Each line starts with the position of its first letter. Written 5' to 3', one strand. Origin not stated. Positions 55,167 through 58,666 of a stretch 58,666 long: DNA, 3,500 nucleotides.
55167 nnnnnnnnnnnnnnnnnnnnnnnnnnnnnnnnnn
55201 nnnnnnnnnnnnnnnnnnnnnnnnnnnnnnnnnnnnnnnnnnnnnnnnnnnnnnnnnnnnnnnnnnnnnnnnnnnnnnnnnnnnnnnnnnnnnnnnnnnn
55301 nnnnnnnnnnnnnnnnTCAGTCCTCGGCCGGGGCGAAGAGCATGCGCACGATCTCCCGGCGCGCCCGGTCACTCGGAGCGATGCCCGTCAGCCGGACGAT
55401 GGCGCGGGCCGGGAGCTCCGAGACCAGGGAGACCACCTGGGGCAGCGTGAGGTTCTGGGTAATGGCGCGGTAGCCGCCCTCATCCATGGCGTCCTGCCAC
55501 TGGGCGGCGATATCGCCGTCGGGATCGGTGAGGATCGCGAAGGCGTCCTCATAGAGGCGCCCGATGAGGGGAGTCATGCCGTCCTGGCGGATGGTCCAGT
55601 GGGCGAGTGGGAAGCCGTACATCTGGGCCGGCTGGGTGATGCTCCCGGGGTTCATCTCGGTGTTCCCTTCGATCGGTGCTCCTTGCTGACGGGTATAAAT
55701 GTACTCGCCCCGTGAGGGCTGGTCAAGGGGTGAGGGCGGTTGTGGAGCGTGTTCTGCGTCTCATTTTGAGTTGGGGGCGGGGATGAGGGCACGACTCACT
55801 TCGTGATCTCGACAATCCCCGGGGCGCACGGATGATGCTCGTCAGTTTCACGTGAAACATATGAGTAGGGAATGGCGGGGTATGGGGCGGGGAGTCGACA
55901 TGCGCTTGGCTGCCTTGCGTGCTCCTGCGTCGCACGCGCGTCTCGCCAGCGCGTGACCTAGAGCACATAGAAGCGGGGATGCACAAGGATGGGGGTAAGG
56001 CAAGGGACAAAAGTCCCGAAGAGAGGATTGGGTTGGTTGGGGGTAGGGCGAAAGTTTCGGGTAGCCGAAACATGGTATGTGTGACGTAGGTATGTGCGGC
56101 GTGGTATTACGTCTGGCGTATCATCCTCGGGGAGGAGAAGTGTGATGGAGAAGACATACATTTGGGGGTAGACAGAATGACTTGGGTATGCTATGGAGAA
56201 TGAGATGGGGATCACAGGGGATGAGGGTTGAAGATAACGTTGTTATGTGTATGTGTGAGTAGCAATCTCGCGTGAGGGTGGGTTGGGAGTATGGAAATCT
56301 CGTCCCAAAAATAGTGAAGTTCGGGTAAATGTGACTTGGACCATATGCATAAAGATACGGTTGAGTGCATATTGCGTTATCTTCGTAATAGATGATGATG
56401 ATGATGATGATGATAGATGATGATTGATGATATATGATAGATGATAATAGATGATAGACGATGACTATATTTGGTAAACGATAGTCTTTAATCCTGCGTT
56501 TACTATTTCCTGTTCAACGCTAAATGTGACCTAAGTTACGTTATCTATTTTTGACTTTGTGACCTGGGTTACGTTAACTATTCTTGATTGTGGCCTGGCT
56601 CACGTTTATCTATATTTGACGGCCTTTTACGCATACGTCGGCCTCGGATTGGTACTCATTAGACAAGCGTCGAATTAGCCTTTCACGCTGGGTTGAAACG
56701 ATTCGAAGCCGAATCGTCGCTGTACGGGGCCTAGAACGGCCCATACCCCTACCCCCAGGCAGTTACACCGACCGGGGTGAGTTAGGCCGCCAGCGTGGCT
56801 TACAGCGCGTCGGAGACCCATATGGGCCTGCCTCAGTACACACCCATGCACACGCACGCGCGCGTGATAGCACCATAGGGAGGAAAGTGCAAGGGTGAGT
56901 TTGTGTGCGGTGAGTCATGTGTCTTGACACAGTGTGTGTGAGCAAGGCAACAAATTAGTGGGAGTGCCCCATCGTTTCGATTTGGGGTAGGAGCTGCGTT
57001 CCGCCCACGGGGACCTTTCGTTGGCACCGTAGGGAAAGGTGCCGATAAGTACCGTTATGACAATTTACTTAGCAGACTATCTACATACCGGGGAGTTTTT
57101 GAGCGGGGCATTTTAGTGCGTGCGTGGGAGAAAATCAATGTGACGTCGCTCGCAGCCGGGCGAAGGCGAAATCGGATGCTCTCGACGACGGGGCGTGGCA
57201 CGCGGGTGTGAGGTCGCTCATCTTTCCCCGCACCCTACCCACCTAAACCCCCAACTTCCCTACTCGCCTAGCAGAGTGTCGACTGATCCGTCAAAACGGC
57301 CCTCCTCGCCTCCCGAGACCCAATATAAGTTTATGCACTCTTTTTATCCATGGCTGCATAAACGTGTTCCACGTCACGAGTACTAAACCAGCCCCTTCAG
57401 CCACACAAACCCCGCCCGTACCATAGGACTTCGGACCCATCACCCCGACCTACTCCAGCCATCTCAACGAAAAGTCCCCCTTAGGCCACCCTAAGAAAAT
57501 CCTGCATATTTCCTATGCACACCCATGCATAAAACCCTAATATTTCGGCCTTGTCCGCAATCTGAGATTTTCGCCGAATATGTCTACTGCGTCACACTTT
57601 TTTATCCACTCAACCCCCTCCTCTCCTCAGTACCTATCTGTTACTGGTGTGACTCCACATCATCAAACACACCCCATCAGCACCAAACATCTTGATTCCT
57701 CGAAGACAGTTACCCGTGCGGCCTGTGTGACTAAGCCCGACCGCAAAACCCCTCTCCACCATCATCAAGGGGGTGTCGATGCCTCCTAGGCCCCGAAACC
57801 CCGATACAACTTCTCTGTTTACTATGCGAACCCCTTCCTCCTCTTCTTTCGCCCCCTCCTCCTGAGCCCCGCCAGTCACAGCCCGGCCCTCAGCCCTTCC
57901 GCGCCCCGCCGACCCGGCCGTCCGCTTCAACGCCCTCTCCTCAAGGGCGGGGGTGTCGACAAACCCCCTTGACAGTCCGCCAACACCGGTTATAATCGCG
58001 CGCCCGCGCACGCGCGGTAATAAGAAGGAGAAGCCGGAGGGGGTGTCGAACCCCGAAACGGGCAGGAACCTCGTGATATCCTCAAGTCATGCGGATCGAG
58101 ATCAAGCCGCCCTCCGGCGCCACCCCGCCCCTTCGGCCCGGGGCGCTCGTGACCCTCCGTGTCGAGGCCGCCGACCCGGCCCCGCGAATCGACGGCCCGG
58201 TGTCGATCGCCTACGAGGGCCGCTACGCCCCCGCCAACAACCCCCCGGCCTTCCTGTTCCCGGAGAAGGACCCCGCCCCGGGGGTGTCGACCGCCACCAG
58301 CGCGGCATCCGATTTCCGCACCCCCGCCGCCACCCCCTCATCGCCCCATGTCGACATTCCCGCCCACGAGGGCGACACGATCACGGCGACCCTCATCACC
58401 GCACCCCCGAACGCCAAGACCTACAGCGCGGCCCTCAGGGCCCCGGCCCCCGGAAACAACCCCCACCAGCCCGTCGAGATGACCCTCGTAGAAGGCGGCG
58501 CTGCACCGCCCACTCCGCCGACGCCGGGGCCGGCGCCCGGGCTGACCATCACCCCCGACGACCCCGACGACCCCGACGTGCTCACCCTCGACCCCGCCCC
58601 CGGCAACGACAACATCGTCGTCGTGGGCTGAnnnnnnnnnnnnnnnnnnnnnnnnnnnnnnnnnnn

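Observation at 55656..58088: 2.4-kb non-coding control region: iterons, a (GATGAT)n microsatellite and a G-run to C-run strand switch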

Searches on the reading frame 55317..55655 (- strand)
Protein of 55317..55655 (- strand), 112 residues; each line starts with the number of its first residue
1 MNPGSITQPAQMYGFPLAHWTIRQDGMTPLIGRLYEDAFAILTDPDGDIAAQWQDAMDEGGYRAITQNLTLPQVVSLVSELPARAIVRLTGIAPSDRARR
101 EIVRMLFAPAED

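Call 18: find_related_loci(query=window:55317-55655:-, collection=viral_contigs, flank=10000)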
Query window:55317-55655:- (112 aa) in viral_contigs; peptide patterns used: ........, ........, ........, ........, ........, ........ (x = any residue, [..] = any of these).
16 stretches matched a pattern; 1 encode a relative of the query (tblastn E <= 1e-3); 1 distinct loci.
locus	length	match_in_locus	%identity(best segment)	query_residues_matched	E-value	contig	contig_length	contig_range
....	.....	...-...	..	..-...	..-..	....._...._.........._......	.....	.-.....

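Call 25: search_protein_families(library=pfam, proteins=[window:55317-55655:-], max_evalue=0.01)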
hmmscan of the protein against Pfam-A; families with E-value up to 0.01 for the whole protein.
window:55317-55655:- (112 aa): 0 families

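Call 26: search_protein_families(library=phrogs, proteins=[window:55317-55655:-], max_evalue=0.001)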
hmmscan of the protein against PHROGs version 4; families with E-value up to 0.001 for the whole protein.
window:55317-55655:- (112 aa): 0 families

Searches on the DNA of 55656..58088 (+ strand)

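Call 4: search_dna_similar(query=window:55656-58088:+, collection=phages, mode=near, max_rows=30)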
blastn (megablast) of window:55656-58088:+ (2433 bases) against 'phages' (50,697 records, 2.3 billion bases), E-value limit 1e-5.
No match.

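Call 9: search_dna_similar(query=window:55656-58088:+, collection=phages, mode=distant, max_rows=30)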
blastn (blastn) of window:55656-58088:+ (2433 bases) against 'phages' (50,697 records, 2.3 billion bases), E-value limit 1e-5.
No match.

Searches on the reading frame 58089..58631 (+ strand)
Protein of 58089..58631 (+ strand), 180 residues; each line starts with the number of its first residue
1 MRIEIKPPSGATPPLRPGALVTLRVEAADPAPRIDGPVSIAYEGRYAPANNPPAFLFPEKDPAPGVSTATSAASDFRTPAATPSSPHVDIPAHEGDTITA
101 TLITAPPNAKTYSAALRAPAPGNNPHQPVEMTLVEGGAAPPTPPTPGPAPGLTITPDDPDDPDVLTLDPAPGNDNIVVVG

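Call 17: find_related_loci(query=window:58089-58631:+, collection=viral_contigs, flank=10000)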
Query window:58089-58631:+ (180 aa) in viral_contigs; peptide patterns used: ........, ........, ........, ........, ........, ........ (x = any residue, [..] = any of these).
271 stretches matched a pattern; 9 encode a relative of the query (tblastn E <= 1e-3); 8 distinct loci.
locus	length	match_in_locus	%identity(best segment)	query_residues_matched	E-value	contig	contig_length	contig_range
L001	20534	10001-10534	86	1-180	3e-81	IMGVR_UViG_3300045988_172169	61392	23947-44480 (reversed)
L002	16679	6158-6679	76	1-180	6e-65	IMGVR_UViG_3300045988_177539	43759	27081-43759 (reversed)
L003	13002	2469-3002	71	1-180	8e-60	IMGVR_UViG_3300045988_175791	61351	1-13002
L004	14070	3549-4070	71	1-179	5e-55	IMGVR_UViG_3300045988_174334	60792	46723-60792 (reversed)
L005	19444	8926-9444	69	1-180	4e-53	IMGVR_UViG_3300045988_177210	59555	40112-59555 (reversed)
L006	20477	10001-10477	75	20-179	3e-51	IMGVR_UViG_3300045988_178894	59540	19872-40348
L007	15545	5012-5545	71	1-179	6e-47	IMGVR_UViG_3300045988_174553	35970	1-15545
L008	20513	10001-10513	69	1-178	2e-55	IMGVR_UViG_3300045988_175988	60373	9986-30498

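Call 26: search_protein_families(library=phrogs, proteins=[window:58089-58631:+], max_evalue=0.001)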
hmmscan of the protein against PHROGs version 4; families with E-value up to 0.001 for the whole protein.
window:58089-58631:+ (180 aa): 0 families
